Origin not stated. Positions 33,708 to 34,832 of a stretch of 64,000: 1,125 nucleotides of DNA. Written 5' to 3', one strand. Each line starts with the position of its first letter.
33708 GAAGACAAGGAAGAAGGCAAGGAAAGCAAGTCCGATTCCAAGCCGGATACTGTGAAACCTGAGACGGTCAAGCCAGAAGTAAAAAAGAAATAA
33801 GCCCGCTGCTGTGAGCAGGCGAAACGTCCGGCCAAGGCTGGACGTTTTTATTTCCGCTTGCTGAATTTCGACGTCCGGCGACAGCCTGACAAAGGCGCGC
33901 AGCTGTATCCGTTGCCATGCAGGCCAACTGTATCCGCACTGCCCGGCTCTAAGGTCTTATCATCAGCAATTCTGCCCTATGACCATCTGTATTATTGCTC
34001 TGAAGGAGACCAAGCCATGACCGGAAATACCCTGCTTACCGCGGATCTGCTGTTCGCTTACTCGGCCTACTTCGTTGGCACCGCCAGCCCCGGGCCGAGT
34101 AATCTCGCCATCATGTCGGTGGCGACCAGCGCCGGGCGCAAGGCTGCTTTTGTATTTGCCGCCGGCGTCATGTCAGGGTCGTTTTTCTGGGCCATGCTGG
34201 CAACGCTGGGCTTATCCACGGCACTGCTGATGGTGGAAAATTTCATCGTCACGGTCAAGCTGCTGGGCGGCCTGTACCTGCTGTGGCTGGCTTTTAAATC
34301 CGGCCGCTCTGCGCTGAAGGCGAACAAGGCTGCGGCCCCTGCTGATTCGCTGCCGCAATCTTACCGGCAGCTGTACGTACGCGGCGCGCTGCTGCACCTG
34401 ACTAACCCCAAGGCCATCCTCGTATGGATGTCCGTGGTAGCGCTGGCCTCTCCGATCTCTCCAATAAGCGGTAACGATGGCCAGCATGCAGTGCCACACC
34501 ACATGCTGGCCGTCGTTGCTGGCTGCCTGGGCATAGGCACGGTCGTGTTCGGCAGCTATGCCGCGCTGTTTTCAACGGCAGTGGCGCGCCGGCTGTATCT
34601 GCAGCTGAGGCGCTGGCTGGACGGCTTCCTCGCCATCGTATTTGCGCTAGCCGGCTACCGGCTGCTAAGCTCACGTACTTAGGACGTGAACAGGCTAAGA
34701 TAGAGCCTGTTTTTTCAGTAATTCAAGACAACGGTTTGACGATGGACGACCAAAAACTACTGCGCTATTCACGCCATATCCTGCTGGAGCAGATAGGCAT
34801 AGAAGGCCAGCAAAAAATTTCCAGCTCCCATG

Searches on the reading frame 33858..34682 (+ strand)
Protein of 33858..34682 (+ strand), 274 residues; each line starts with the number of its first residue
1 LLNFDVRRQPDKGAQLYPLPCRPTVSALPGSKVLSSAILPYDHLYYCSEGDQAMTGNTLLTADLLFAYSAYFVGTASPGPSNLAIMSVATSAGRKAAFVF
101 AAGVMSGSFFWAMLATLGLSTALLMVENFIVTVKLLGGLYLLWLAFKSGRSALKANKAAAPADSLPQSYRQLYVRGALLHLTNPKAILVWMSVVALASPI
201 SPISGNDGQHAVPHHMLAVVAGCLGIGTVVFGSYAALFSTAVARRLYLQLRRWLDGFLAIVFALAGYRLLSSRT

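Call 22: search_protein_families(library=pfam, proteins=[window:33858-34682:+], max_evalue=0.001)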
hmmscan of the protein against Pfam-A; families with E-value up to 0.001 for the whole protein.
window:33858-34682:+ (274 aa): 1 family
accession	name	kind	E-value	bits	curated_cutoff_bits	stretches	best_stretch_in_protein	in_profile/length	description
PF01810.24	LysE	-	2.2e-29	102.8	25.6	1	73-272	2-192/193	LysE type translocator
